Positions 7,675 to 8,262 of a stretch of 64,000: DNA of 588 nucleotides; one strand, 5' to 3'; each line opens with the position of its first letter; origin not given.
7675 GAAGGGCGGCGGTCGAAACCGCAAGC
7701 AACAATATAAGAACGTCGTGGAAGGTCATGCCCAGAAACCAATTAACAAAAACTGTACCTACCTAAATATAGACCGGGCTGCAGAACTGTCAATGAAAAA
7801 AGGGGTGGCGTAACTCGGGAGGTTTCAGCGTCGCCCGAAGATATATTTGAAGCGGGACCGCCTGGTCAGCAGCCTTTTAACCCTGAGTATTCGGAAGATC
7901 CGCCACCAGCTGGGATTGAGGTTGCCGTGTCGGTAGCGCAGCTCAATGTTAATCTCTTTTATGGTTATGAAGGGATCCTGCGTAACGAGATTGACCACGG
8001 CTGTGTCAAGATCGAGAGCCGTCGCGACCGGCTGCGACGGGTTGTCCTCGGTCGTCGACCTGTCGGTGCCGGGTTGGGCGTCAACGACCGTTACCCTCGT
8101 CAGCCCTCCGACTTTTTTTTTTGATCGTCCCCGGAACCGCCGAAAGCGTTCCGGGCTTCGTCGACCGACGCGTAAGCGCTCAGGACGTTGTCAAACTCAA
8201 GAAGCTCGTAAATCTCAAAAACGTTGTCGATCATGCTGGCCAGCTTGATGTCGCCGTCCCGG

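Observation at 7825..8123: A10 run with a dnaX-type A_AAA_AAG slippery heptamer at the end of the STAS gene opens a 95-codon, coding-like -1 frame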

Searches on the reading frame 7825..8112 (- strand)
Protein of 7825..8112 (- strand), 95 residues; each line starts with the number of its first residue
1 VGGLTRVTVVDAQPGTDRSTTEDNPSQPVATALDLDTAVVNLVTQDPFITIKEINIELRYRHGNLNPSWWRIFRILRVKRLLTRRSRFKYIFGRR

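Call 4: search_protein_families(library=pfam, proteins=[window:7825-8112:-], max_evalue=1)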
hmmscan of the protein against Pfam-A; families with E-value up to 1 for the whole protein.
window:7825-8112:- (95 aa): 1 family
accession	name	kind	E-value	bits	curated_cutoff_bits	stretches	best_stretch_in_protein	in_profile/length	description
PF01498.24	HTH_Tnp_Tc3_2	-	0.017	15.8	31.5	1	38-88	3-51/72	Transposase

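Call 5: find_homologous_proteins(query=window:7828-8112:-, max_evalue=10)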
Query seq(95 aa): 3 candidates shared short words with the query, none scored E <= 10.
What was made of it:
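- Tried and rejected: A word-indexed protein search with the 95-aa extension found nothing (call 5).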

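Call 11: search_protein_representatives(protein=window:7828-8112:-)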
Query: 95 residues. Proteins with E-value up to 0.001 (for the whole library): 63; up to 1e-10: 9; up to 1e-30: 0. The best 63 are listed.
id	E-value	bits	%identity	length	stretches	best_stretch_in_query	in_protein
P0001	2.4e-21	91.8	49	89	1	8-94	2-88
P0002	7.2e-20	87.1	52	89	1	7-95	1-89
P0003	1.7e-14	69.8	51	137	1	5-94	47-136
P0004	4.1e-13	65.4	62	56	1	41-95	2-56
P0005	3.0e-11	59.5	48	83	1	27-93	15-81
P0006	4.6e-11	58.9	42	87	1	16-94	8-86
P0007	5.2e-11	58.7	42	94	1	5-90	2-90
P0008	6.7e-11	58.4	46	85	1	15-94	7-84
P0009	6.8e-11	58.3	47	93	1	8-94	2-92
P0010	1.6e-10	57.1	41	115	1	7-94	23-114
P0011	2.6e-10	56.5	37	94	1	4-93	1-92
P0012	2.8e-10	56.3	49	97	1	7-94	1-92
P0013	3.5e-10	56.0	45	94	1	34-95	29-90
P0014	3.7e-10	56.0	46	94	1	21-90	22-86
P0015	8.0e-10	54.9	39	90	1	8-91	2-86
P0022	1.8e-08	50.6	40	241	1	14-91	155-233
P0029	4.2e-08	49.4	43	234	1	22-90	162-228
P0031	7.2e-08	48.7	38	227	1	4-91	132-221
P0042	2.6e-06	43.7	39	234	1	31-94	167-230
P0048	7.3e-06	42.2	34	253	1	8-90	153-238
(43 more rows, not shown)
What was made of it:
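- Tried and rejected: The exhaustive HMMER search was needed (call 11).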

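Call 32: predict_structure(alignment_id=A1)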
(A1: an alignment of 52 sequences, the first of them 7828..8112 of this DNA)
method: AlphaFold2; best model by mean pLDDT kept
length: 95 residues; sequences in the alignment: 52
mean_pLDDT: 80.4   pTM: 0.60
mean pLDDT of the five models: 80.4, 79.6, 79.3, 78.2, 77.8
residues with pLDDT >= 90: 52; 70-90: 9; 50-70: 32; < 50: 2
segments of 3 or more residues with pLDDT < 50: none
pLDDT, mean of each block of 10 residues (from residue 1): 60 55 54 85 96 95 89 96 95 79
secondary structure, 60 per line:
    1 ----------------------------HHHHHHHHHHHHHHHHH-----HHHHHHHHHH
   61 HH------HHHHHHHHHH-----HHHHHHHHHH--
elements in order: H29-45 H51-62 H69-78 H84-93
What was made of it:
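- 8029..8112 (-): Part of the extension predicted to be a disordered interdomain linker (extension residues 1-28). AF2 pLDDT is 54-60 for these residues (call 32).
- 7828..8028 (-): Basic four-helix C-terminal domain (extension residues 29-95), with motifs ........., (G/S)WWxxF and RSRF(R/K)(Y/F). It reaches no Pfam threshold. AF2 gives helices 29-45, 51-62, 69-78 and 84-93 with pLDDT about 85-96 (call 32).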

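Call 35: fold_search(model_id=the predicted structure, library=pdb)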
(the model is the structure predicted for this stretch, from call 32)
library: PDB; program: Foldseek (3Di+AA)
matches with E <= 10: 133; with E <= 0.001: 0
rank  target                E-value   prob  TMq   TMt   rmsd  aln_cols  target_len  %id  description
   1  6pax_A                4.2e-01  0.99  0.50  0.37   7.5        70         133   20  CRYSTAL STRUCTURE OF THE HUMAN PAX-6 PAIRED DOMAIN-DNA COMPLEX REVEALS A GENERAL MODEL FOR PAX PROTEIN-DNA INTERACTION (released 1999-07-13)
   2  1k78_A                6.6e-01  0.96  0.47  0.37   7.3        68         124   22  Pax5(1-149)+Ets-1(331-440)+DNA (released 2002-01-04)
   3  1iuy_MODEL_1_A        7.0e-01  0.85  0.45  0.46  14.5        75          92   13  Solution structure of the cullin-3 homologue (released 2003-10-07)
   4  1k78_I                1.1e+00  0.97  0.48  0.75   2.4        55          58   25  Pax5(1-149)+Ets-1(331-440)+DNA (released 2002-01-04)
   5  2k27_MODEL_1_A        1.3e+00  0.63  0.40  0.26  14.3        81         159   18  Solution structure of Human Pax8 Paired Box Domain (released 2008-09-30)
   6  7r81_O2               1.6e+00  0.69  0.46  0.30   7.7        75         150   20  Structure of the translating Neurospora crassa ribosome arrested by cycloheximide (released 2021-12-01)
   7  7viv_A                1.6e+00  0.87  0.43  0.56   1.8        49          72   20  Crystal structure of the I73R from African Swine Fever Virus (released 2022-09-07)
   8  3i4p                  1.6e+00  0.51  0.33  0.22   3.1        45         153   13  Crystal structure of AsnC family transcriptional regulator from Agrobacterium tumefaciens (released 2009-07-28)
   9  2cyy                  1.8e+00  0.38  0.32  0.22   3.2        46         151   17  Crystal structure of PH1519 from Pyrococcus horikosii OT3 (released 2006-09-19)
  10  5opt_R                2.1e+00  0.51  0.44  0.31   8.7        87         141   23  Structure of KSRP in context of Trypanosoma cruzi 40S (released 2017-11-15)
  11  8ioi_A                2.3e+00  0.51  0.36  0.20   3.0        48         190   21  Crystal Structure of PadR- family transcriptional regulator Rv1176c from Mycobacterium tuberculosis H37Rv. (released 2024-03-13)
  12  1pdn_C                2.4e+00  0.38  0.39  0.31   7.5        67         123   21  CRYSTAL STRUCTURE OF A PAIRED DOMAIN-DNA COMPLEX AT 2.5 ANGSTROMS RESOLUTION REVEALS STRUCTURAL BASIS FOR PAX DEVELOPM (released 1995-07-31)
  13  5nhk_A                2.6e+00  0.44  0.37  0.28  10.6        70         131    8  Structure of Ferric uptake regulator from francisella tularensis with Iron (released 2018-05-16)
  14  5unk_MODEL_1_A        2.7e+00  0.47  0.41  0.57   2.9        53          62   19  NMR structure of the RED subdomain of the Sleeping Beauty transposase (released 2017-06-07)
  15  4ets_B                2.7e+00  0.28  0.34  0.23   8.0        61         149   15  Crystal structure of Campylobacter jejuni ferric uptake regulator (released 2012-06-20)
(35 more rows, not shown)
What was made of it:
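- On CapS-like STAS-wHTH transcription factors: The best fold match has E 0.42 (Pax/Tc3 HTH, call 35).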

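Call 49: list_cluster_members(proteins=[P0031, P0042, P0022, P0029, P0001, P0002, P0003, P0010, P0048])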
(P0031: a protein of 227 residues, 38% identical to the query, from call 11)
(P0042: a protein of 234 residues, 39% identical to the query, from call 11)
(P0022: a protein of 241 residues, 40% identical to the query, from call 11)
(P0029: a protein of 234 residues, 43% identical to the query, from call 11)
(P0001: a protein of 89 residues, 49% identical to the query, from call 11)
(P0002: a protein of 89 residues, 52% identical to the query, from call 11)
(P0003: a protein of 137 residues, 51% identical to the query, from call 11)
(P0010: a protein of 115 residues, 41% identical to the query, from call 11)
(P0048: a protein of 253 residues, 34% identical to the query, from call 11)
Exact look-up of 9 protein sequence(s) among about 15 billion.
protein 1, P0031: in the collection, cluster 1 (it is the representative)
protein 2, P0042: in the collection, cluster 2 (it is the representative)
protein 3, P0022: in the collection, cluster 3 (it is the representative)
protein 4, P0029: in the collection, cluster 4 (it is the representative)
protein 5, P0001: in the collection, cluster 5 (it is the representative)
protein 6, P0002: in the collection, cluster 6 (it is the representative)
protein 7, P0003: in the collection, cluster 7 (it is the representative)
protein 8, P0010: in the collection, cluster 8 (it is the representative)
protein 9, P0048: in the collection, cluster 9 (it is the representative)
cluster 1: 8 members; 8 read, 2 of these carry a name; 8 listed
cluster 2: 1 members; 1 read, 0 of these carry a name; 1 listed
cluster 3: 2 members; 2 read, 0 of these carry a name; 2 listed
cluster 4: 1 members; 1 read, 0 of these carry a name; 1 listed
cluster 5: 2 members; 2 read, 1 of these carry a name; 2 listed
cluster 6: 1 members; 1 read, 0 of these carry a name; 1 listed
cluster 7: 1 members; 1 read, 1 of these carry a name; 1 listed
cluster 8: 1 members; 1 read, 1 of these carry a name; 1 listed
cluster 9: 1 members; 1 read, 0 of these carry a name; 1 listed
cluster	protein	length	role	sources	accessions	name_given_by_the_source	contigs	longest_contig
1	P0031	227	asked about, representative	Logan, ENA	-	-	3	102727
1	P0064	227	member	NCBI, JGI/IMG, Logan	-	anti-sigma B factor antagonist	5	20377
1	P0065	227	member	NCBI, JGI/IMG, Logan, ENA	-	anti-sigma B factor antagonist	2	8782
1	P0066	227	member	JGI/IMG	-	-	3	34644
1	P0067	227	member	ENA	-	-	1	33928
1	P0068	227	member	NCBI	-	-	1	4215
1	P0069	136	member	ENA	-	-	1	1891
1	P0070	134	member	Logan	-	-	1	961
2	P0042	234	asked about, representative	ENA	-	-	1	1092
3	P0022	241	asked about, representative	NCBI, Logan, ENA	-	-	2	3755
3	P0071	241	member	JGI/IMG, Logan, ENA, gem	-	-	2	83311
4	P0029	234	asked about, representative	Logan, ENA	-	-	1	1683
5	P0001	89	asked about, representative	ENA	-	-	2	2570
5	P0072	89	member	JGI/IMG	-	hypothetical protein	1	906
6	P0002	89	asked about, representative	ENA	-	-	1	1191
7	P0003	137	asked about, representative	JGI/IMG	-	hypothetical protein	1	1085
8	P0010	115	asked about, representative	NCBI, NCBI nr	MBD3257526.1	hypothetical protein GF377_03760 [candidate division GN15 bacterium] | hypothetical protein [candidate division GN15 bacterium]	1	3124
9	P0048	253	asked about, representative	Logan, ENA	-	-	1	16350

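Call 51: find_encoding_contigs(protein=P0070, flank=1000, max_places=3)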
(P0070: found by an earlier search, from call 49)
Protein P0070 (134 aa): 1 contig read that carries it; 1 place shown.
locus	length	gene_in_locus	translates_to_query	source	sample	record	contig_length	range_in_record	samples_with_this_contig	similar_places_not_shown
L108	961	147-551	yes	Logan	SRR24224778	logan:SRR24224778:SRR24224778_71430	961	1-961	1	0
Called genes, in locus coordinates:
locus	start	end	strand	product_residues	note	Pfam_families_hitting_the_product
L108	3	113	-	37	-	?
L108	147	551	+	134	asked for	PF01740:STAS, PF13466:STAS_2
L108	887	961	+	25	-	?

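Call 52: find_encoding_contigs(protein=P0069, flank=1500, max_places=3)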
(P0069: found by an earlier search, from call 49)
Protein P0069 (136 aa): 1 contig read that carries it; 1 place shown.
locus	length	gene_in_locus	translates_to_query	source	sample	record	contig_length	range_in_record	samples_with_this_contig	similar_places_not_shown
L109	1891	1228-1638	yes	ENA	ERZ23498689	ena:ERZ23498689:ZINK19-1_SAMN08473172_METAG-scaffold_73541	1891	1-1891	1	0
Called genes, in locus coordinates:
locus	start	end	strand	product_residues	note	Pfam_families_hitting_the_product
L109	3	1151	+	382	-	?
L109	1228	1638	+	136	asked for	PF01740:STAS, PF13466:STAS_2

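Call 60: find_homologous_proteins(query=P0031, max_evalue=1e-20)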
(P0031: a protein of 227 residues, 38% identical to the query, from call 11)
Query P0031 (227 aa): 1119 proteins with E <= 1e-20 among 1537 candidates; the best 120 are listed.
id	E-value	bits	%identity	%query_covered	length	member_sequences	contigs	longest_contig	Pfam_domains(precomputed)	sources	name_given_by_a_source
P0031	1.3e-140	485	100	100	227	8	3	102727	PF01740.27,PF13466.13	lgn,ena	-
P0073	6.1e-122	424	89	100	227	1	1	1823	PF01740.27,PF13466.13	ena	-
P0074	1.7e-120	419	88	100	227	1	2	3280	PF01740.27,PF13466.13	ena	-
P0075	1.2e-115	403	85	100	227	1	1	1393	PF01740.27,PF13466.13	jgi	jgi:anti-sigma B factor antagonist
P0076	1.2e-81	292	61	100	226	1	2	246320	PF01740.27,PF13466.13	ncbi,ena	-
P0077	1.3e-81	292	61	93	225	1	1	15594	PF01740.27,PF13466.13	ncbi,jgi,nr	ncbi:MAG: hypothetical protein DRP35_00625 [Candidatus Zixiibacteriota bacterium]|nr:MAG: hypothetic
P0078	1.8e-81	291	62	93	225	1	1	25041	PF01740.27,PF13466.13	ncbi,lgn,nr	ncbi:MAG: STAS domain-containing protein [candidate division Zixibacteria bacterium]|nr:STAS domain-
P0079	2.4e-81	291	62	93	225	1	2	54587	PF01740.27,PF13466.13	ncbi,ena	-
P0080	1.6e-78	282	64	93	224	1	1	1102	PF01740.27,PF13466.13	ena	-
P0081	1.6e-75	272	57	93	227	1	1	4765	PF01740.27,PF13466.13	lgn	-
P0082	2.7e-75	271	58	97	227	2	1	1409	PF01740.27,PF13466.13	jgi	jgi:anti-sigma B factor antagonist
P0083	1.4e-73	266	60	96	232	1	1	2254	PF01740.27,PF13466.13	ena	-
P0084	7.3e-73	263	58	96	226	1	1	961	PF01740.27,PF13466.13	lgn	-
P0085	5.9e-72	260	57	98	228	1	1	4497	PF01740.27,PF13466.13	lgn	-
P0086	6.6e-72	260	58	89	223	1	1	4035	PF01740.27,PF13466.13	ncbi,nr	ncbi:MAG: STAS domain-containing protein [bacterium]|nr:STAS domain-containing protein [bacterium]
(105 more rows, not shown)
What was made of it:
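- In-frame fusions of 221-254 aa exist in many relatives (calls 11, 60).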

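Call 67: predict_structure(alignment_id=A5)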
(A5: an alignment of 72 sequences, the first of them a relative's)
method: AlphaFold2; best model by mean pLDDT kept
length: 227 residues; sequences in the alignment: 72
mean_pLDDT: 81.4   pTM: 0.54
mean pLDDT of the five models: 81.4, 81.0, 79.4, 79.4, 77.6
residues with pLDDT >= 90: 150; 70-90: 28; 50-70: 9; < 50: 40
segments of 3 or more residues with pLDDT < 50: 121-159
pLDDT, mean of each block of 10 residues (from residue 1): 81 90 94 96 97 96 93 96 96 91 95 83 41 34 29 37 83 95 92 82 95 95 82
secondary structure, 60 per line:
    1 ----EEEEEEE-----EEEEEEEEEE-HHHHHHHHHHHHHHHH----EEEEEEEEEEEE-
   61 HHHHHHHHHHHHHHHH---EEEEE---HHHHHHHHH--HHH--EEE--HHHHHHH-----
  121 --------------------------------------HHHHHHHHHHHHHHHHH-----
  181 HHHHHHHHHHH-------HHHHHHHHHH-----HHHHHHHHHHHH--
elements in order: E5-11 E17-26 H28-43 E48-59 H61-76 E80-84 H88-96 E104-106 H109-115 H159-175 H181-191 H199-208 H214-225
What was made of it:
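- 8029..8112 (-): In full-length orthologue P0031, residues 121-159 have pLDDT below 50 (call 67).
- On CapS-like STAS-wHTH transcription factors: A four-helix domain is predicted with pLDDT about 90 (calls 32, 67).
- The run sits at the start of a disordered linker between two confidently folded domains (calls 32, 67).
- Tried and rejected: An in-frame orthologue was modelled instead (call 67).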

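Call 70: fold_search(model_id=the predicted structure, library=pdb)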
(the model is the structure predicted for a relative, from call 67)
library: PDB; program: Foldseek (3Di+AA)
matches with E <= 10: 735; with E <= 0.001: 35
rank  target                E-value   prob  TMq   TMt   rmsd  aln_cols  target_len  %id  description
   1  1tid_B                1.3e-08  1.00  0.47  0.87   1.6       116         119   22  Crystal Structures of the ADP and ATP bound forms of the Bacillus Anti-sigma factor SpoIIAB in complex with the Anti-a (released 2004-06-15)
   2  1vc1_A                2.4e-08  1.00  0.44  0.87   1.7       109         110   27  Crystal structure of the TM1442 protein from Thermotoga maritima, a homolog of the Bacillus subtilis general stress re (released 2004-09-28)
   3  1tid_D                5.5e-08  1.00  0.47  0.87   1.6       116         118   22  Crystal Structures of the ADP and ATP bound forms of the Bacillus Anti-sigma factor SpoIIAB in complex with the Anti-a (released 2004-06-15)
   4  1til_B                5.5e-08  1.00  0.47  0.88   2.2       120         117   22  Crystal Structures of the ADP and ATP bound forms of the Bacillus Anti-sigma factor SpoIIAB in complex with the Anti-a (released 2004-06-15)
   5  1th8_B                7.0e-08  1.00  0.47  0.89   1.8       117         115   22  Crystal Structures of the ADP and ATP bound forms of the Bacillus Anti-sigma factor SpoIIAB in complex with the Anti-a (released 2004-06-15)
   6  6m36_H                1.7e-07  1.00  0.43  0.92   1.4       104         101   21  The crystal structure of B. subtilis RsbV/RsbW complex in the monoclinic crystal form (released 2020-07-15)
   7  4hyl_A                2.1e-07  1.00  0.43  0.83   2.2       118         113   23  The crystal structure of an anti-sigma-factor antagonist from Haliangium ochraceum DSM 14365 (released 2012-11-28)
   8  6m36_B                2.8e-07  1.00  0.42  0.91   1.4       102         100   22  The crystal structure of B. subtilis RsbV/RsbW complex in the monoclinic crystal form (released 2020-07-15)
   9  4hyl_B                3.6e-07  1.00  0.44  0.81   2.3       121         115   23  The crystal structure of an anti-sigma-factor antagonist from Haliangium ochraceum DSM 14365 (released 2012-11-28)
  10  1thn_B                3.8e-07  1.00  0.48  0.92   1.4       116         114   20  Crystal Structures of the ADP and ATP bound forms of the Bacillus Anti-sigma factor SpoIIAB in complex with the Anti-a (released 2004-06-15)
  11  6m36_F                4.3e-07  1.00  0.40  0.93   1.4       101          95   22  The crystal structure of B. subtilis RsbV/RsbW complex in the monoclinic crystal form (released 2020-07-15)
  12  3f43                  2.2e-06  1.00  0.45  0.84   1.7       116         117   22  Crystal structure of a putative anti-sigma factor antagonist (tm1081) from thermotoga maritima at 1.59 A resolution (released 2008-11-25)
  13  6m36_D                2.2e-06  1.00  0.41  0.91   1.5       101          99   22  The crystal structure of B. subtilis RsbV/RsbW complex in the monoclinic crystal form (released 2020-07-15)
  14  8ih8_A                2.2e-06  1.00  0.47  0.88   2.1       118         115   19  anti-sigmaF factor and Anti-sigmaF factor antagonist complex(usfx-RsfB) (released 2024-02-28)
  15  4qtp_B                2.9e-06  1.00  0.47  0.89   1.8       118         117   22  Crystal Structure of an Anti-sigma Factor Antagonist from Mycobacterium paratuberculosis (released 2014-07-16)
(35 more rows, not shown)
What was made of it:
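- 8100..8486 (-): STAS (SpoIIAA/RsbV-type anti-sigma-factor antagonist) ORF in the zero frame. The 128-aa product ends ............, with the stop at 8100-8102. The AF2 model of in-frame orthologue P0031 matches SpoIIAA and RsbV structures, with TM 0.87-0.92 normalised by target (calls 67, 70).
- On SpoIIAA/RsbV-type anti-sigma-factor antagonists (single STAS domain, partner switching): Foldseek to SpoIIAA/RsbV gives TM 0.87-0.92 normalised by target (call 70).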
